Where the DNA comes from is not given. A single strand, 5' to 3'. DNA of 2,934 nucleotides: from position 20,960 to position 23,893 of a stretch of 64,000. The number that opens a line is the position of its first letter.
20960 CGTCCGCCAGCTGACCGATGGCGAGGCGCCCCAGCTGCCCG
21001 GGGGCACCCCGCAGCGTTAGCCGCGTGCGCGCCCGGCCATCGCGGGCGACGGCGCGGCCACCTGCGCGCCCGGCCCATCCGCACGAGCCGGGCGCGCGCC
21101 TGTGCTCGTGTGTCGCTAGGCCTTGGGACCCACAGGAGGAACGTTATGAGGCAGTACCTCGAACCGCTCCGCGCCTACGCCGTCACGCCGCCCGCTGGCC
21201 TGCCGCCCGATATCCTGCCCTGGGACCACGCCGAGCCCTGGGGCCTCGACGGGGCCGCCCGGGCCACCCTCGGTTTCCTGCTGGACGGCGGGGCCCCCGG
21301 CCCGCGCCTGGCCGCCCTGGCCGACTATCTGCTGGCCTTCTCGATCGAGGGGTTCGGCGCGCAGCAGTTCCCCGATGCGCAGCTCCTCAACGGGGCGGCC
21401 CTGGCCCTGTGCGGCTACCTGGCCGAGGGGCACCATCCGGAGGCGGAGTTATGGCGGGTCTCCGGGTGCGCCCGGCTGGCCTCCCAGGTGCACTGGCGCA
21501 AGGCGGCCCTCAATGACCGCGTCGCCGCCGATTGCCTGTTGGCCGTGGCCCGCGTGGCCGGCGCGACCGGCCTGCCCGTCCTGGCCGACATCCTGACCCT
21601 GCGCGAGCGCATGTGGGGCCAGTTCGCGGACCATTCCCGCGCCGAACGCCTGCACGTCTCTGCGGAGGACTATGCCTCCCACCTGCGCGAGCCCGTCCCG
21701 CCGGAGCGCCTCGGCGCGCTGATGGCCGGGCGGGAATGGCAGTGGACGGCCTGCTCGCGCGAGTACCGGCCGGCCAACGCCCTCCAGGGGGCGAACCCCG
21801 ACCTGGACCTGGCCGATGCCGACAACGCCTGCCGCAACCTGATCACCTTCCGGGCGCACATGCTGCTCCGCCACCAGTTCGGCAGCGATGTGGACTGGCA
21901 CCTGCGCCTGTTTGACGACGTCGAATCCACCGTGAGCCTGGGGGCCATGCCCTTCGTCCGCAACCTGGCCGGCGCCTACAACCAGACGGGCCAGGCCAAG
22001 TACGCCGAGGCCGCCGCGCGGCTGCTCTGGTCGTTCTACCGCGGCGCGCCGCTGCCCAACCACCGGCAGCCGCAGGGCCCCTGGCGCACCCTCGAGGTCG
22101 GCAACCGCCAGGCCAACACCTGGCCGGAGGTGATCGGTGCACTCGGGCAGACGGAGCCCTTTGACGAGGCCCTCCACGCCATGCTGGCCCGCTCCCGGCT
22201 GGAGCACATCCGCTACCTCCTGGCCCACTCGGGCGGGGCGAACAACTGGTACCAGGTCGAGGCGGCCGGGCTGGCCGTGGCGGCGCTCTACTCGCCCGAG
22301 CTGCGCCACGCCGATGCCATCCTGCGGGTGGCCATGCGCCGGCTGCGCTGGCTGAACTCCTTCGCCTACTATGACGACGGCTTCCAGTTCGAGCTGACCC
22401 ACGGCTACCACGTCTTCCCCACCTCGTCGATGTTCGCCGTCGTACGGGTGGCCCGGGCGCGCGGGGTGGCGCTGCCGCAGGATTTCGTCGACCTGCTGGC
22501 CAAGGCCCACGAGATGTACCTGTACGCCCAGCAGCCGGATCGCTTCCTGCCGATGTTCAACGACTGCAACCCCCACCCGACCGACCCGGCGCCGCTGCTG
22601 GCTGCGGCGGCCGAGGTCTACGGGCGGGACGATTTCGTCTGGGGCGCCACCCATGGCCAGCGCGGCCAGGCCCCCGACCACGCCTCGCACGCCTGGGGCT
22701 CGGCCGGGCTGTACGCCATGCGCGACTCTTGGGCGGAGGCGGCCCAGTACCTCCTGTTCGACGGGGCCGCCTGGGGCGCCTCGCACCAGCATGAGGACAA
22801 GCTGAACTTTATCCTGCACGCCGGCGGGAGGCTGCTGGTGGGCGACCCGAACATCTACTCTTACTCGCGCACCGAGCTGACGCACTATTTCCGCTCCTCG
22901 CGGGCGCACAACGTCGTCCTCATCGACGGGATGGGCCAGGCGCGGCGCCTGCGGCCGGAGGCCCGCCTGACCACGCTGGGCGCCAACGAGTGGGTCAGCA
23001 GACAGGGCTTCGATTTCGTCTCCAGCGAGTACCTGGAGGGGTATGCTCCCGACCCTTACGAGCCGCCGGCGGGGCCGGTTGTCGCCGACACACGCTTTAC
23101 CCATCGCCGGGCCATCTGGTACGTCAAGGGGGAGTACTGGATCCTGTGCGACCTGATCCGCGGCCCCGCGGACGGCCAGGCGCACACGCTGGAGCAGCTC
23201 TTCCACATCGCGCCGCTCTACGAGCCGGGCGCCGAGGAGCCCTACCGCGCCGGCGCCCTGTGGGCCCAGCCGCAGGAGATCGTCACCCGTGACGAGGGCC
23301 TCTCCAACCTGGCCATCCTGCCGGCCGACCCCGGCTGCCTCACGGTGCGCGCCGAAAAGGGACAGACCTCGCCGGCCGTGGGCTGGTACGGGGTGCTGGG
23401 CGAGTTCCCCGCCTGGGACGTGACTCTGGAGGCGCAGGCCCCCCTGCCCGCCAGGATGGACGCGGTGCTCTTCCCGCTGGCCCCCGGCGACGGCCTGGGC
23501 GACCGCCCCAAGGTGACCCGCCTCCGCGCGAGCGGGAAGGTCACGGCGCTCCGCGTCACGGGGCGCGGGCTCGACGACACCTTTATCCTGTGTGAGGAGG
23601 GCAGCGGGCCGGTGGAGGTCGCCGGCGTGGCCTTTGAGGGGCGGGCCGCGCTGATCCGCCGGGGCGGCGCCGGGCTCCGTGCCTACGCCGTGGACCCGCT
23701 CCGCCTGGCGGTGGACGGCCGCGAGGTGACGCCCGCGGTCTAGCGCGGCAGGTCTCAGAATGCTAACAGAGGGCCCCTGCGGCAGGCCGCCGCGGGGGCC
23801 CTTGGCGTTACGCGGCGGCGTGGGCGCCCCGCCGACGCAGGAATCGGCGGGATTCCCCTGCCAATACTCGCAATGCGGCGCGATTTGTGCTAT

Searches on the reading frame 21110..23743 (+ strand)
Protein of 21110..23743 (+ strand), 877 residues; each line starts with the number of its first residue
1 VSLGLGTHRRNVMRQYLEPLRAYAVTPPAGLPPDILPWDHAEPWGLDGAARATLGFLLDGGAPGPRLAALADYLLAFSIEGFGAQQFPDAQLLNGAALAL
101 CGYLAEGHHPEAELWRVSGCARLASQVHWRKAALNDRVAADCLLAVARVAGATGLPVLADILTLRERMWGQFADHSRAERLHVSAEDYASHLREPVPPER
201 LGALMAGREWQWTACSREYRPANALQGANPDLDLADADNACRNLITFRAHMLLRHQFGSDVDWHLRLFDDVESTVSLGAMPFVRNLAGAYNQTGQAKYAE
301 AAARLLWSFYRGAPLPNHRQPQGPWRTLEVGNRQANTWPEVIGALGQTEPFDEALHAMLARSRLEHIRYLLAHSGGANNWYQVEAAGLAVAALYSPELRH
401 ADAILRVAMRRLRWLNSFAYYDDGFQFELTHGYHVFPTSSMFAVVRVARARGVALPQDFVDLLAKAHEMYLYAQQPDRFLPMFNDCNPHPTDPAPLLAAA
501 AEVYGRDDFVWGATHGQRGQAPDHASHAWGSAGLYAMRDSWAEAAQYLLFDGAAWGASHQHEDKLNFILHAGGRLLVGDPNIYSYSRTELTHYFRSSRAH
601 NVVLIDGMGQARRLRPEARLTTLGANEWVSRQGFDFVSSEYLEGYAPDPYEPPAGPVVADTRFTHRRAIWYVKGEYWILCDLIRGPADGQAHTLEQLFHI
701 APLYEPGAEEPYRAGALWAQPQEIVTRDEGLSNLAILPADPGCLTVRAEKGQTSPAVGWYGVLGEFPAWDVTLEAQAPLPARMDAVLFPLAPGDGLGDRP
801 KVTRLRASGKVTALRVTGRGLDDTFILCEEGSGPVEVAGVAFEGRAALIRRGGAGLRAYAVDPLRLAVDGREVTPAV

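Call 44: search_protein_families(library=pfam, proteins=[window:21110-23743:+], max_evalue=0.00001)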
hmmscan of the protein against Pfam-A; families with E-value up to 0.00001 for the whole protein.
window:21110-23743:+ (877 aa): 2 families
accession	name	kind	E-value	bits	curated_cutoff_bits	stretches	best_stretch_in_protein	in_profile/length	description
PF16889.11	Hepar_II_III_N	-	3.1e-34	119.3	22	1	238-489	62-316/340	Heparinase II/III N-terminus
PF07940.18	Hepar_II_III_C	-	2.9e-22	79.8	24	1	523-760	3-207/237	Heparinase II/III-like, C-terminal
